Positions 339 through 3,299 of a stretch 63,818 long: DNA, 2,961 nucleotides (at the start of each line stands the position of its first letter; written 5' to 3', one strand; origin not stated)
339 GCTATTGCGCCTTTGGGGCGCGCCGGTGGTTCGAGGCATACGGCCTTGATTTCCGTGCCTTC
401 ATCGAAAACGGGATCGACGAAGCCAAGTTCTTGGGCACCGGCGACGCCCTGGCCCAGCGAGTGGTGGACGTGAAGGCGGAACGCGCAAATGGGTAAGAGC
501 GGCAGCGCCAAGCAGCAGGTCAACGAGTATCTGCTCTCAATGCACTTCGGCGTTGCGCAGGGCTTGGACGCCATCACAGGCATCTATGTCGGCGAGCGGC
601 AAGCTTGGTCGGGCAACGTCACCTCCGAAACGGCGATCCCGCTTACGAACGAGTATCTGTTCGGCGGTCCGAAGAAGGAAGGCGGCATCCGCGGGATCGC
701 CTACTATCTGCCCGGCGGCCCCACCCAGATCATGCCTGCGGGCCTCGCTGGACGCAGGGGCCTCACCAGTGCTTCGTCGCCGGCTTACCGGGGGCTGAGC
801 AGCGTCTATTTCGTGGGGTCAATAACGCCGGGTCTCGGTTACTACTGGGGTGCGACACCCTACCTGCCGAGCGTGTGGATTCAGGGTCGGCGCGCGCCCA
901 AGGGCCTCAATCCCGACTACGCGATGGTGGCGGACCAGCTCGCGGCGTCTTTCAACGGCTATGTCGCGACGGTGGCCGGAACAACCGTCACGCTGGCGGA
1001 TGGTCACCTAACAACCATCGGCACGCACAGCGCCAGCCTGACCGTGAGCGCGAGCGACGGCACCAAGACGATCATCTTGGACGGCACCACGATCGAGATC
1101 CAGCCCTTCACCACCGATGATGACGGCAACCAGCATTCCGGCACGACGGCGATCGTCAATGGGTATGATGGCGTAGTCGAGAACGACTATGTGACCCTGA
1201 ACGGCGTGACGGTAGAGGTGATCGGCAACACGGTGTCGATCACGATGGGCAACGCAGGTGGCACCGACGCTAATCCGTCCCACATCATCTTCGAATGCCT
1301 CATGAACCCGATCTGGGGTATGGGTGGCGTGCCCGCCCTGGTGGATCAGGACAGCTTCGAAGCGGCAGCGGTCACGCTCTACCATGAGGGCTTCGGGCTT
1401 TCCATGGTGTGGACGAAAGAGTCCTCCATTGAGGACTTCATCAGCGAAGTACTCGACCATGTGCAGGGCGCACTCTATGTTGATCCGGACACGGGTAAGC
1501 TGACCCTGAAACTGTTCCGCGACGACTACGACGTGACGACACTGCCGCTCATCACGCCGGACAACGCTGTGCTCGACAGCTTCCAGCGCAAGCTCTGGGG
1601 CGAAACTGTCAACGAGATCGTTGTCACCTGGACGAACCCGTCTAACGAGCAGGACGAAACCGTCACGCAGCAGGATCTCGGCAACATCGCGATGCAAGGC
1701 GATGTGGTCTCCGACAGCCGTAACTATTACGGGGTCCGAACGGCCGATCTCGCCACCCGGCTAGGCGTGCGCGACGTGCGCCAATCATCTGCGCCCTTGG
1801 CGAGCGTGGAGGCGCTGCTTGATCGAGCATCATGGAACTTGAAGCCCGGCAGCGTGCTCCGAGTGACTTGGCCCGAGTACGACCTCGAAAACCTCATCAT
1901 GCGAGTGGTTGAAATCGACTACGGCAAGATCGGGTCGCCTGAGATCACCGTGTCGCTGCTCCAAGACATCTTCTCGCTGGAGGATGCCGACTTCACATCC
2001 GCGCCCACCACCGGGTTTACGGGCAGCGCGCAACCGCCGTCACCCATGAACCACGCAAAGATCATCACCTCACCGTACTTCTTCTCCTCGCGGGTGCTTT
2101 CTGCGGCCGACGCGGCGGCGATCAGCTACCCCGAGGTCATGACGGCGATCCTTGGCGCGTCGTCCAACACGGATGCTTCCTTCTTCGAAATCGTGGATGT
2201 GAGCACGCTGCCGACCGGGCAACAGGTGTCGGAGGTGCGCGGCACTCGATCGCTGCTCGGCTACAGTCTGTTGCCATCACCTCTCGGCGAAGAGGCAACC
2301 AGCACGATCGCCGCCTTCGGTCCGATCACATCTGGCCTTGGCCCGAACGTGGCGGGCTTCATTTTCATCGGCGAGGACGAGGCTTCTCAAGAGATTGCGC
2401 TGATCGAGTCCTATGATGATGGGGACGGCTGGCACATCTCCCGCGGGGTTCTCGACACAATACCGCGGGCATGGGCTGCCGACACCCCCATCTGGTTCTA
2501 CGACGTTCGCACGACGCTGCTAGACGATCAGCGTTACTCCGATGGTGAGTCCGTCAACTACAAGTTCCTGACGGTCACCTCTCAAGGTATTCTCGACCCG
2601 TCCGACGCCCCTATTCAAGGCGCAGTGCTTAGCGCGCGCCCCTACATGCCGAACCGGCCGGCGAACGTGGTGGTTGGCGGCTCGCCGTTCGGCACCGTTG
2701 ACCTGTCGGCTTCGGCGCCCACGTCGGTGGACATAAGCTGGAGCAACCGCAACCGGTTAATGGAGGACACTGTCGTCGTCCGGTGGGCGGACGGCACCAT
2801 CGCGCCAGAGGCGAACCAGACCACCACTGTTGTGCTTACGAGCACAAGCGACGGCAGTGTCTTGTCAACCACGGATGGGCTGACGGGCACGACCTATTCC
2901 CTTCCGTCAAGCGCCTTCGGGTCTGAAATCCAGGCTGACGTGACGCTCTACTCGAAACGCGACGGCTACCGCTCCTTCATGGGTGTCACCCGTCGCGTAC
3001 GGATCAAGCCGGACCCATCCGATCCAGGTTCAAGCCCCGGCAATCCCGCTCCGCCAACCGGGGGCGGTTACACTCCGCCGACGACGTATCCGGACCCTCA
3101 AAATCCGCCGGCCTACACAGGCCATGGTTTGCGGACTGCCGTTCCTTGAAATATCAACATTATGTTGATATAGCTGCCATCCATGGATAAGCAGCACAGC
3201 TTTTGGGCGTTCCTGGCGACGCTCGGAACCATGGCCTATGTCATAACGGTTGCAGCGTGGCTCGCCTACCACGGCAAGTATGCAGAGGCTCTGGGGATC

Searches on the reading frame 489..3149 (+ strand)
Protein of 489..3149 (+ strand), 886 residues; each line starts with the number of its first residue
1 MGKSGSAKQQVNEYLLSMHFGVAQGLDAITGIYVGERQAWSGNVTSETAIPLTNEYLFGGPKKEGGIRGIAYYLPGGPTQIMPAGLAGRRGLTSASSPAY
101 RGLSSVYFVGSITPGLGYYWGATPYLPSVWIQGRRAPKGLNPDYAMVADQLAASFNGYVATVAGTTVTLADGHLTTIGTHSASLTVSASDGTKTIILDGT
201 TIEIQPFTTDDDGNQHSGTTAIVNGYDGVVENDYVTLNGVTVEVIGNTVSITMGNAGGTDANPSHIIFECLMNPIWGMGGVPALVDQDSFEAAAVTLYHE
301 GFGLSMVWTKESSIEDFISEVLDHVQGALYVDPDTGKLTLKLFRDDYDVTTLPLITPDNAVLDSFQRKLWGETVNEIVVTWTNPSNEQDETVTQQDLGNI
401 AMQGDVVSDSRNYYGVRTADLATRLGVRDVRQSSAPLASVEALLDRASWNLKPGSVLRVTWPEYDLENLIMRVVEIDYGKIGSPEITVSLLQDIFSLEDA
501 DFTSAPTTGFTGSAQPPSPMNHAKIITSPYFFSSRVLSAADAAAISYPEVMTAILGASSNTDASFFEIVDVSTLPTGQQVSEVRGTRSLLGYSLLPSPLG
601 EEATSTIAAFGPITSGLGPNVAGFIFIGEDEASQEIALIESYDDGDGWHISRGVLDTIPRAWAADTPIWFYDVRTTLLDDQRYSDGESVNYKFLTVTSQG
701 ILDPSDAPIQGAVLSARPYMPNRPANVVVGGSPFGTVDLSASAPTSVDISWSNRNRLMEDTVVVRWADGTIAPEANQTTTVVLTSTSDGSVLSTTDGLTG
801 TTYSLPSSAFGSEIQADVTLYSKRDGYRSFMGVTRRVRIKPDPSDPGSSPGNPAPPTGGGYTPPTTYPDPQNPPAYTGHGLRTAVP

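Call 39: search_protein_families(library=phrogs, proteins=[window:489-3149:+], max_evalue=0.001)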
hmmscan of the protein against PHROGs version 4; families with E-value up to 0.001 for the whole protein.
window:489-3149:+ (886 aa): 3 families
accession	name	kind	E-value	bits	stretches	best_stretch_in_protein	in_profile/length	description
phrog_1101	-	tail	9e-196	654.4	1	1-839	76-799/1405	tail protein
phrog_6284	-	tail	1.2e-171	574.3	1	1-832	1-752/1280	tail protein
phrog_21247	-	tail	4.7e-72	244.2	1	13-516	13-419/508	tail protein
